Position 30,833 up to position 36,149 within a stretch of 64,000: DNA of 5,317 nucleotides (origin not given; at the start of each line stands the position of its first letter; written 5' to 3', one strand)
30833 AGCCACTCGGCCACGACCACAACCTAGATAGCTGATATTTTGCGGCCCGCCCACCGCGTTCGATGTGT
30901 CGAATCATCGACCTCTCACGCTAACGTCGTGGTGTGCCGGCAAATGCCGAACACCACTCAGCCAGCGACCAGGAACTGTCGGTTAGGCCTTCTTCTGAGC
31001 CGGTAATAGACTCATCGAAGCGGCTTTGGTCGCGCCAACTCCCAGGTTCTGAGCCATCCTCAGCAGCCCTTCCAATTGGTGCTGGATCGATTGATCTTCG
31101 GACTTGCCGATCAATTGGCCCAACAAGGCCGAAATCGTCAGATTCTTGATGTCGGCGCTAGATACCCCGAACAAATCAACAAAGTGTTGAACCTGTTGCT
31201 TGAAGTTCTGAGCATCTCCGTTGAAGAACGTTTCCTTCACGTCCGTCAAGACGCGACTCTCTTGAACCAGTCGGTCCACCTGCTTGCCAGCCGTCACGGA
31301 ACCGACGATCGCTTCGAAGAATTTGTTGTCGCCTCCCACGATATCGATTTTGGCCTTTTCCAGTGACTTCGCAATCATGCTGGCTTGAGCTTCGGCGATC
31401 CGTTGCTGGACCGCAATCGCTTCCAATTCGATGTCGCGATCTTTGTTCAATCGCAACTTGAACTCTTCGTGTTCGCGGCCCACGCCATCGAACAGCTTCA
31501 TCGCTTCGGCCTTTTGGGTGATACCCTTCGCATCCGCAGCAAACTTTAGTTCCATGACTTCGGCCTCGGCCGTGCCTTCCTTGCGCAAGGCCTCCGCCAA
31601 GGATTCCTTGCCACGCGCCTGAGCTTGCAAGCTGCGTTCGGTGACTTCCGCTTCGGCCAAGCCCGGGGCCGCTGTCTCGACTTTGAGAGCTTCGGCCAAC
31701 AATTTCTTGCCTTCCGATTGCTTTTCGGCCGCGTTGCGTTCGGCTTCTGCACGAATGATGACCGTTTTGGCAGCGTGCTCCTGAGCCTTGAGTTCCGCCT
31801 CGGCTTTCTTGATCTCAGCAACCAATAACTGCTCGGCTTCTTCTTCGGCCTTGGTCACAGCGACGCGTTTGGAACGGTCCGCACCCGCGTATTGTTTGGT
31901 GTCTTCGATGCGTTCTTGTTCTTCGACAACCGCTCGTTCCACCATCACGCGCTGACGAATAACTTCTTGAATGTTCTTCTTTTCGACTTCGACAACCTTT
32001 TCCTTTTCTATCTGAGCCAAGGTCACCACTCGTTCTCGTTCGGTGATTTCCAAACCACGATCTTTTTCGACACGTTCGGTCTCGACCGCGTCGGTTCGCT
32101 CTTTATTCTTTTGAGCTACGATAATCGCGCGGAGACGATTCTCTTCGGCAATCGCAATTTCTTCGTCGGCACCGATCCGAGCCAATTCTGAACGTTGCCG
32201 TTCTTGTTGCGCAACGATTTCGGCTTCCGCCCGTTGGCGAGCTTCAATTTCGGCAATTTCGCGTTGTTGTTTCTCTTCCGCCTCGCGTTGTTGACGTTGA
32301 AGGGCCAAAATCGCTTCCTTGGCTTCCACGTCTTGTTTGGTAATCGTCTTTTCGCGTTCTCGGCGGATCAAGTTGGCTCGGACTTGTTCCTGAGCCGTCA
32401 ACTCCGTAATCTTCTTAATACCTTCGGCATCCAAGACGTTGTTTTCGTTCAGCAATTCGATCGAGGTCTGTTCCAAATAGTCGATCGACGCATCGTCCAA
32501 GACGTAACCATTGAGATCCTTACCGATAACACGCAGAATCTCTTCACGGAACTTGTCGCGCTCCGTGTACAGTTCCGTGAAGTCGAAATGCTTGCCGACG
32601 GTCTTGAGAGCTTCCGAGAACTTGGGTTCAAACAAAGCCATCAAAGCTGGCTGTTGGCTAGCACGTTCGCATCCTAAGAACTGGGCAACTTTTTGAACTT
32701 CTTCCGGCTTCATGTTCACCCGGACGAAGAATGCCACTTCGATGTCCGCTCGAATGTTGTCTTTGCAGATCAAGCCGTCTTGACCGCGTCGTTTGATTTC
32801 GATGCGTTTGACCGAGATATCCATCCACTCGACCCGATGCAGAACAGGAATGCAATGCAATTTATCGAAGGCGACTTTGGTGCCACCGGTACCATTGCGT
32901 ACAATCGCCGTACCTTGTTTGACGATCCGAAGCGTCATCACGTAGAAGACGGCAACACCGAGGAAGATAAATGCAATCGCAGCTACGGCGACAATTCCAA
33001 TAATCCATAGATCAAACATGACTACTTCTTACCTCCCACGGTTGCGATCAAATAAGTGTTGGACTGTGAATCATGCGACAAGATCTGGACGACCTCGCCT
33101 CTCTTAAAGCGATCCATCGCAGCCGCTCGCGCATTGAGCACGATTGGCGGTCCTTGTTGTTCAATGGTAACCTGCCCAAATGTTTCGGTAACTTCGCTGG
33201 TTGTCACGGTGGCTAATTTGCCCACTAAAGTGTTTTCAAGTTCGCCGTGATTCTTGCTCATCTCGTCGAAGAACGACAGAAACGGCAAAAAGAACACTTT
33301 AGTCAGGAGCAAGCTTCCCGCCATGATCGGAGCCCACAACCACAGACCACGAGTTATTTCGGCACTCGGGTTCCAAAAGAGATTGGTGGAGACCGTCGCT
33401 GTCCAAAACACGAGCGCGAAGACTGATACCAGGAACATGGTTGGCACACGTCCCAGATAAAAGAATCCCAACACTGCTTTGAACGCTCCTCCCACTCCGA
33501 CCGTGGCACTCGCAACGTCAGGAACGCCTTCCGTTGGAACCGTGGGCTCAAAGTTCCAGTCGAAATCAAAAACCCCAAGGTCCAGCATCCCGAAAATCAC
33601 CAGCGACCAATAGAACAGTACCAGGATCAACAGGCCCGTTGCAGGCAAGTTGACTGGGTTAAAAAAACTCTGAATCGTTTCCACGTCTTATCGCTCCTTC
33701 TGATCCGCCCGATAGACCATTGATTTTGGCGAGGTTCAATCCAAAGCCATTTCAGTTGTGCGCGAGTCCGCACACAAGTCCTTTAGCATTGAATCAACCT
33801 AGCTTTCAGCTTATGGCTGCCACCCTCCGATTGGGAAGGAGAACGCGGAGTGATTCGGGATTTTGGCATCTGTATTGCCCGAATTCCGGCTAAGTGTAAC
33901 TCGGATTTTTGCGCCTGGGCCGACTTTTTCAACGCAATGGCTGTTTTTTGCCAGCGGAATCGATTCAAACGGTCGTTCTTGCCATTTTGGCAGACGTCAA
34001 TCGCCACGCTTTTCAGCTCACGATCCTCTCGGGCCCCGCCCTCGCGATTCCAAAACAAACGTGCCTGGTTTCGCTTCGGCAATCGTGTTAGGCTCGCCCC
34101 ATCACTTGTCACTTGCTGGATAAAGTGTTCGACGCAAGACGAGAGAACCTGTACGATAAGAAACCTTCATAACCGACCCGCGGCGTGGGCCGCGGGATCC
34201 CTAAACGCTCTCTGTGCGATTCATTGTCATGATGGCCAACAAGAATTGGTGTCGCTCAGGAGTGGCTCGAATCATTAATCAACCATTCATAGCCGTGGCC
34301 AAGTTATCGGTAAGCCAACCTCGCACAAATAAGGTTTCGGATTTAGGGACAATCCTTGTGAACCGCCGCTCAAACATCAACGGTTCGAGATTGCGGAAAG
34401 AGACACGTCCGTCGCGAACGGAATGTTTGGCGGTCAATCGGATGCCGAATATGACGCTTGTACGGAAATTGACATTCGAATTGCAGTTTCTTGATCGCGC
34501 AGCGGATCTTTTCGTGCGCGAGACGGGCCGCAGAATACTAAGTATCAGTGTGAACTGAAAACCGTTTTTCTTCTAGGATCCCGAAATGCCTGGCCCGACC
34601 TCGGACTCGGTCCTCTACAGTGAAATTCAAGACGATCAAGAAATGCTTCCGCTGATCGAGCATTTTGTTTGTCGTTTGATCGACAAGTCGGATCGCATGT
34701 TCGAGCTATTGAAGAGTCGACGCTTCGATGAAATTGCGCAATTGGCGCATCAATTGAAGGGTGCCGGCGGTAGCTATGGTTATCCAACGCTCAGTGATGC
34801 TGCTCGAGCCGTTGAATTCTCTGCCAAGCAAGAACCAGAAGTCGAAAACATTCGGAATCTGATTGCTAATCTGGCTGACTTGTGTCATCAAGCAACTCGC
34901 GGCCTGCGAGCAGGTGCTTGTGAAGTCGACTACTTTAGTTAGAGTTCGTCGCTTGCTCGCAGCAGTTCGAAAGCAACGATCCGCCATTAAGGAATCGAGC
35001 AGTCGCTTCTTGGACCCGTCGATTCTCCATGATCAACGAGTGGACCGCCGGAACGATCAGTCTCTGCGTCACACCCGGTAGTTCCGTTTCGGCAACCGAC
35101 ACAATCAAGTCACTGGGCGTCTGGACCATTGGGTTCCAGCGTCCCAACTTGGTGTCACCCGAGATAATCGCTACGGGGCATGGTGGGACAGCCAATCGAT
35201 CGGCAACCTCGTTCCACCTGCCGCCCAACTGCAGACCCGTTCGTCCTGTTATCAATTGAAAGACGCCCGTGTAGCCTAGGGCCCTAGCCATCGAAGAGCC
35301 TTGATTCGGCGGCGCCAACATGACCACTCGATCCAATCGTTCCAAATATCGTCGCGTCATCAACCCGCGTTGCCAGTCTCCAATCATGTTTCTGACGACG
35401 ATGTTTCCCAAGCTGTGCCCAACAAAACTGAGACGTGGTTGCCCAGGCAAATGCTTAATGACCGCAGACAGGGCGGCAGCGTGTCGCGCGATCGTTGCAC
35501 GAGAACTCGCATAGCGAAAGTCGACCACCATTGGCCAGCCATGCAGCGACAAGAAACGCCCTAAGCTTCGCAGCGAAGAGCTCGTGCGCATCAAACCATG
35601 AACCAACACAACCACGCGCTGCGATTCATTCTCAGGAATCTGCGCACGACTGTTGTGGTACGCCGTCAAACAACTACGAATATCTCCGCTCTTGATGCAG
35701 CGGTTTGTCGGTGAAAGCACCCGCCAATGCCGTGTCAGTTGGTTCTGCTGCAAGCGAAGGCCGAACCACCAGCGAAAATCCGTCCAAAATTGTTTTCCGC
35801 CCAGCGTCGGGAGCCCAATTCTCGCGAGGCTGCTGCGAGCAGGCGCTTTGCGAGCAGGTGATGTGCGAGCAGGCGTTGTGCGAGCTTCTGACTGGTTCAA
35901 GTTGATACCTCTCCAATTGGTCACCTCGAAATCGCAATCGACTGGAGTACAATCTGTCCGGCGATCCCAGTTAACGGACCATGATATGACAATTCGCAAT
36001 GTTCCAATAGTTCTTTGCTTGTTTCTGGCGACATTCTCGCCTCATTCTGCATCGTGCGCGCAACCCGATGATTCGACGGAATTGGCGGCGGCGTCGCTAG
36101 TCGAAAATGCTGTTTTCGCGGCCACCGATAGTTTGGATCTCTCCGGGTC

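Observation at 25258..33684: NfeD/YqiJ–flotillin pair followed by a 1864-aa coiled-coil protein carrying a single MoxR/AAA_5 ATPase module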

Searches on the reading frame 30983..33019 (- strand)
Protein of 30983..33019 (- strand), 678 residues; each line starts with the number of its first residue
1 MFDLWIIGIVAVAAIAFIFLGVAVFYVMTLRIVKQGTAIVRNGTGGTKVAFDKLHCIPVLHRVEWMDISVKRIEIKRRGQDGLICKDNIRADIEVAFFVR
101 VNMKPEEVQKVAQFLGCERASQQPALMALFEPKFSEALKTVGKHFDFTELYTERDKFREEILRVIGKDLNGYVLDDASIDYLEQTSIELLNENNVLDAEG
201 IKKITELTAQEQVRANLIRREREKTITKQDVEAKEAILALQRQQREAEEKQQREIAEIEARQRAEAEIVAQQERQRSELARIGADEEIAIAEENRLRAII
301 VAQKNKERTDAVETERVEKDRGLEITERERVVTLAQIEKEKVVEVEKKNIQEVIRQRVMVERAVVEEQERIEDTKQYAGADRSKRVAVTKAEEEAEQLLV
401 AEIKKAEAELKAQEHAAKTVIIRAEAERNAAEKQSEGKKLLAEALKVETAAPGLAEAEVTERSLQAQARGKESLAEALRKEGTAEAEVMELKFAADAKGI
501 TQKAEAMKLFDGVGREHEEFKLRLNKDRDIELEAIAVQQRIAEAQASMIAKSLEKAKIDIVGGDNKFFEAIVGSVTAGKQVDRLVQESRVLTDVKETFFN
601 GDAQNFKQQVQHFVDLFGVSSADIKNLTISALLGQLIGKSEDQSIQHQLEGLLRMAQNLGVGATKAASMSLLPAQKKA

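Call 6: search_protein_families(library=pfam, proteins=[window:30983-33019:-], max_evalue=0.01)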
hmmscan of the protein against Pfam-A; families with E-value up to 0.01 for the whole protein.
window:30983-33019:- (678 aa): 0 families

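Call 7: search_protein_families(library=ncbifam, proteins=[window:30983-33019:-], max_evalue=0.01)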
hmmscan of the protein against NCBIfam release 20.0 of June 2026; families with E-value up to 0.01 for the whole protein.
window:30983-33019:- (678 aa): 0 families

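Call 8: search_protein_families(library=pfam, proteins=[window:30983-33019:-], max_evalue=10)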
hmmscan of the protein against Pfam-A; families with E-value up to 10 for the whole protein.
window:30983-33019:- (678 aa): 0 families
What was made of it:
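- On Flotillin / SPFH2 (YqiK, FloT): This copy has no Pfam hit even at E 10 (call 8).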

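Call 9: search_protein_families(library=padloc, proteins=[window:30983-33019:-], max_evalue=0.1)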
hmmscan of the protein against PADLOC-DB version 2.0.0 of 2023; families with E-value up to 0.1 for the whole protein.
window:30983-33019:- (678 aa): 0 families

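Call 10: search_solved_structures(query=window:30983-33019:-, max_evalue=1, show_alignments=2)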
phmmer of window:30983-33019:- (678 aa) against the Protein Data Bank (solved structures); distinct sequences matched with E-value up to 1: 3.
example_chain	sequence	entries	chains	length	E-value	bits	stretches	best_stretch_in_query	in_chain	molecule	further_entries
6tb4_J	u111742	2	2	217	0.23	13.4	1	150-262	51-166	Transcription initiation factor TFIID subunit 10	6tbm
7ane_M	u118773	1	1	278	0.48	12.4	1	324-464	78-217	uL22m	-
7aih_M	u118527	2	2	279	0.48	12.4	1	324-464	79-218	uL22m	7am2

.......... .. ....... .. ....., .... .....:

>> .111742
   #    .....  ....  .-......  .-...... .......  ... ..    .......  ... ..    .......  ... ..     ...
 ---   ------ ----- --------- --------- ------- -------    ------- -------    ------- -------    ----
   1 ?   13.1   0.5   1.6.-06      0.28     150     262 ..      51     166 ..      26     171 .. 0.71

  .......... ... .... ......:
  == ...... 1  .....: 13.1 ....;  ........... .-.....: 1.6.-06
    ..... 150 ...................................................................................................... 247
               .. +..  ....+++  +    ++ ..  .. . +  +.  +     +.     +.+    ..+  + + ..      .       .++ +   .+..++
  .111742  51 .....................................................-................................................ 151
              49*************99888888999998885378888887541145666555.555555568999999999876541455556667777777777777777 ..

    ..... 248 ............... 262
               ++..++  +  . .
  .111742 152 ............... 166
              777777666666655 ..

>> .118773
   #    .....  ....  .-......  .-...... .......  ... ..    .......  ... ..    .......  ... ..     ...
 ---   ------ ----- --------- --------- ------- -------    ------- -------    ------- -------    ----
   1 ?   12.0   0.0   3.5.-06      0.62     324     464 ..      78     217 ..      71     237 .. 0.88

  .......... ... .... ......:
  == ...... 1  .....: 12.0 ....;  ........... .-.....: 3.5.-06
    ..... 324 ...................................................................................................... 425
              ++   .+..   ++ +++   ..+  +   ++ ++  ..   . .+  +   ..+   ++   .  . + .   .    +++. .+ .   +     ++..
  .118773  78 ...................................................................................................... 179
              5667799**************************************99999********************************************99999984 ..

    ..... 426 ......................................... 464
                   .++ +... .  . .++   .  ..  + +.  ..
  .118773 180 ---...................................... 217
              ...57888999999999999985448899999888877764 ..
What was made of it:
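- Tried and rejected: Pfam, NCBIfam and PDB sequence searches with the flotillin alone gave nothing (calls 6-8, 10).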

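Call 31: find_homologous_proteins(query=window:30983-33019:-, max_evalue=0.00001)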
Query window:30983-33019:- (678 aa): 7998 proteins with E <= 0.00001 among 8000 candidates; the best 120 are listed.
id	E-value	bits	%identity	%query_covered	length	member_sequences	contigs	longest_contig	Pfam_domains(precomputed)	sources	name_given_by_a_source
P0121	0.0e+0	1362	99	100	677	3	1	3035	-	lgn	-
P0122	0.0e+0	1349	97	99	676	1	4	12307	-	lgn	-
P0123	0.0e+0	1296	93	100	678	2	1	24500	-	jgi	jgi:uncharacterized membrane protein YqiK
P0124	0.0e+0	1294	92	100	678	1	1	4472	-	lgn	-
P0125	0.0e+0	1290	93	100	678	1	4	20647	-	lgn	-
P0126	0.0e+0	1289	93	100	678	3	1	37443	-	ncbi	-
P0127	0.0e+0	1271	91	99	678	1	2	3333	-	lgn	-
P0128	0.0e+0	1268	91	99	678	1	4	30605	-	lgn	-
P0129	0.0e+0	1246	90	99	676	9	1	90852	-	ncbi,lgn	-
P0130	0.0e+0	1241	90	99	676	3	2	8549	-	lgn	-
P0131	0.0e+0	1220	88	99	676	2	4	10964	-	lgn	-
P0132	0.0e+0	1219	88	99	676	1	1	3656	-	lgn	-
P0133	0.0e+0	1217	88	99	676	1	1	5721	-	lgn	-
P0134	0.0e+0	1118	80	99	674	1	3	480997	-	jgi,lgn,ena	-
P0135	0.0e+0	1116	82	96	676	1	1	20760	-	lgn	-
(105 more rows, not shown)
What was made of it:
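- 30983..33019 (-): YqiK-type flotillin (SPFH) gene, 678 aa. It has an N-terminal membrane anchor (1-35), an SPFH domain (about 35-200), a Glu/Ala-rich helical region (about 211-500) and a conserved C-terminal region. Homologues are named flotillin/YqiK/SPFH by their sources (call 31).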

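Call 49: search_solved_structures(query=A4, max_evalue=0.01, show_alignments=1)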
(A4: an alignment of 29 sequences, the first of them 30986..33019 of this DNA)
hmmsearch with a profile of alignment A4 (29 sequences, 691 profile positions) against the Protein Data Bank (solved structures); distinct sequences matched with E-value up to 0.01: 1.
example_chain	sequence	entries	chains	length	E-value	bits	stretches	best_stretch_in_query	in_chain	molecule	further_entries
8z5g_A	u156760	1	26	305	0.0016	20.2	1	361-446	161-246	Protein QmcA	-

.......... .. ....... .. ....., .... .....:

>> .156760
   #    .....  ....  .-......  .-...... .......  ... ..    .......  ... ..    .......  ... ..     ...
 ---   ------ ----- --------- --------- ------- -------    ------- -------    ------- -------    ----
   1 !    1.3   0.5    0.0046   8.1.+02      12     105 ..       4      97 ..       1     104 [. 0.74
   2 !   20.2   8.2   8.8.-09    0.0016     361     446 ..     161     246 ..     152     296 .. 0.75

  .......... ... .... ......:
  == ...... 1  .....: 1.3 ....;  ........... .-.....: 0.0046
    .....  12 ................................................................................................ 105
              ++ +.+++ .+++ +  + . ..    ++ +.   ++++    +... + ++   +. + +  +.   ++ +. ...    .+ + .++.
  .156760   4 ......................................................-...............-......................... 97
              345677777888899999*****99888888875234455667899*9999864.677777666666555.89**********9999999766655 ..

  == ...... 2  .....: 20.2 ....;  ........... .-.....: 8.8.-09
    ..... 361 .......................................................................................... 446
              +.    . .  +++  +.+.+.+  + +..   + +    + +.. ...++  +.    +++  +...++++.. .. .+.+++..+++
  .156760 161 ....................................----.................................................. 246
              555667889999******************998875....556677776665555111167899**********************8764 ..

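Call 50: search_protein_families(library=pfam, alignment_id=A4, max_evalue=0.01)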
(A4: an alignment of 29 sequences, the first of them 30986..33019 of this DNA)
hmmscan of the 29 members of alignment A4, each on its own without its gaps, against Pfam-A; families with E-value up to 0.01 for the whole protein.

A. member 1, window:30986-33019:- (678 aa): 0 families

B. families by the number of members that match (of 29 scanned): 2 families
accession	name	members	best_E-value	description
PF01145.31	Band_7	6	9.3e-11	SPFH domain / Band 7 family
PF18360.6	hnRNP_Q_AcD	1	0.009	Heterogeneous nuclear ribonucleoprotein Q acidic domain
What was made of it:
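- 30983..33019 (-): 6 of 29 homologues pass Pfam Band_7 (call 50).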

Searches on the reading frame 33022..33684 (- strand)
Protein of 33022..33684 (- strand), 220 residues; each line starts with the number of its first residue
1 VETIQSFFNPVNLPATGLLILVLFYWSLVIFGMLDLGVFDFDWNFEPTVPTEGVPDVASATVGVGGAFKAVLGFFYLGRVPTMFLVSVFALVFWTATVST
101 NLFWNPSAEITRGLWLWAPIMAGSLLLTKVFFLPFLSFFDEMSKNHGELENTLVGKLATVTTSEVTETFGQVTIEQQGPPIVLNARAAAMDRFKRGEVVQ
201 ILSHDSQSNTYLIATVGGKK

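Call 6: search_protein_families(library=pfam, proteins=[window:33022-33684:-], max_evalue=0.01)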
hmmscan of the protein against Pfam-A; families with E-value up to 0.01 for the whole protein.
window:33022-33684:- (220 aa): 1 family
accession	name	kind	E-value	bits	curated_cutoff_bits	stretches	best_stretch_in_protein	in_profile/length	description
PF21001.2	YqiJ_N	-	0.0075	16.9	23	0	19-120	17-106/116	Inner membrane protein YqiJ, N-terminal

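Call 7: search_protein_families(library=ncbifam, proteins=[window:33022-33684:-], max_evalue=0.01)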
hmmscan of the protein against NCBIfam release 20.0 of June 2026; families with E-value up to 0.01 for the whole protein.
window:33022-33684:- (220 aa): 0 families

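Call 8: search_protein_families(library=pfam, proteins=[window:33022-33684:-], max_evalue=10)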
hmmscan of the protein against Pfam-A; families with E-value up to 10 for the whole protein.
window:33022-33684:- (220 aa): 1 family
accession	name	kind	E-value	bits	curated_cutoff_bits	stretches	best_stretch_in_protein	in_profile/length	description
PF21001.2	YqiJ_N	-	0.0075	16.9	23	1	19-120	17-106/116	Inner membrane protein YqiJ, N-terminal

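Call 9: search_protein_families(library=padloc, proteins=[window:33022-33684:-], max_evalue=0.1)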
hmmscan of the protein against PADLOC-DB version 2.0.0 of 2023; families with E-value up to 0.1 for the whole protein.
window:33022-33684:- (220 aa): 0 families

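Call 60: search_protein_families(library=pfam, alignment_id=A5, max_evalue=0.01)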
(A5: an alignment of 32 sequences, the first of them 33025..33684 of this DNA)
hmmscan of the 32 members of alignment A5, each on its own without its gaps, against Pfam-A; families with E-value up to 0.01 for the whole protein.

A. member 1, window:33025-33684:- (220 aa): 1 family
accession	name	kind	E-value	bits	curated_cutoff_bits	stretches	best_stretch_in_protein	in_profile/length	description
PF21001.2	YqiJ_N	-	0.0075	16.9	23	0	19-120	17-106/116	Inner membrane protein YqiJ, N-terminal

B. families by the number of members that match (of 32 scanned): 3 families
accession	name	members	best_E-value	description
PF21001.2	YqiJ_N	14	3.6e-08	Inner membrane protein YqiJ, N-terminal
PF01957.25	NfeD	1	0.0078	NfeD-like C-terminal, partner-binding domain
PF05569.17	Peptidase_M56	1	0.0089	BlaR1 peptidase M56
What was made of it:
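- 33022..33684 (-): yqiJ-like gene, 220 aa. It has three TM-like segments, an acidic linker and a C-terminal beta-rich (NfeD/YuaF-like) domain. Pfam YqiJ_N matches 14 of 32 family members, and this copy scores 16.9 bits, below the cut-off (calls 6, 60).
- On NfeD family: PF01957 hits 1 of 32 members at E 0.008 (call 60).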

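Call 61: search_solved_structures(query=A5, max_evalue=1)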
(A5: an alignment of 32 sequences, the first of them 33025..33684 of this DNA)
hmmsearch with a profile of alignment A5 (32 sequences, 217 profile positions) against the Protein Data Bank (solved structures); distinct sequences matched with E-value up to 1: 3.
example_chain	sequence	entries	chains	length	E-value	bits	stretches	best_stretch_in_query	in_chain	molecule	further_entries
2k14_A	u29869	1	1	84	0.14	14.6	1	147-202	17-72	YuaF protein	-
7si3_A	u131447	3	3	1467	0.44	13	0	78-101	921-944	P-type Cu(+) transporter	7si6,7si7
7xuk_A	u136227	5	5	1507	0.74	12.2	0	60-101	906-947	Copper-transporting ATPase 2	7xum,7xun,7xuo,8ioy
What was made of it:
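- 33022..33684 (-): The top PDB profile hit is YuaF 2k14, E 0.14 (call 61).
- On NfeD family: The top PDB profile hit is the YuaF soluble domain, but only at E 0.14 (call 61).
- Checked: The NfeD OB-fold domain itself is only weakly detectable (calls 60, 61).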

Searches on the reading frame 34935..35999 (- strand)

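Call 32: search_protein_families(library=pfam, proteins=[window:34935-35999:-], max_evalue=0.001)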
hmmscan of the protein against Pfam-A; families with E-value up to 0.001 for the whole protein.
window:34935-35999:- (354 aa): 3 families
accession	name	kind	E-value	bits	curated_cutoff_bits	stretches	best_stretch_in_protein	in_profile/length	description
PF05057.20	DUF676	-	1.9e-07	31.3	20.3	1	126-221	4-112/217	Putative serine esterase (DUF676)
PF12697.13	Abhydrolase_6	-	3.9e-06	28.1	26.3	1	130-315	1-167/217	Alpha/beta hydrolase family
PF24096.1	DUF7379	-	0.00016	22.2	33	1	168-244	48-124/191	Domain of unknown function (DUF7379)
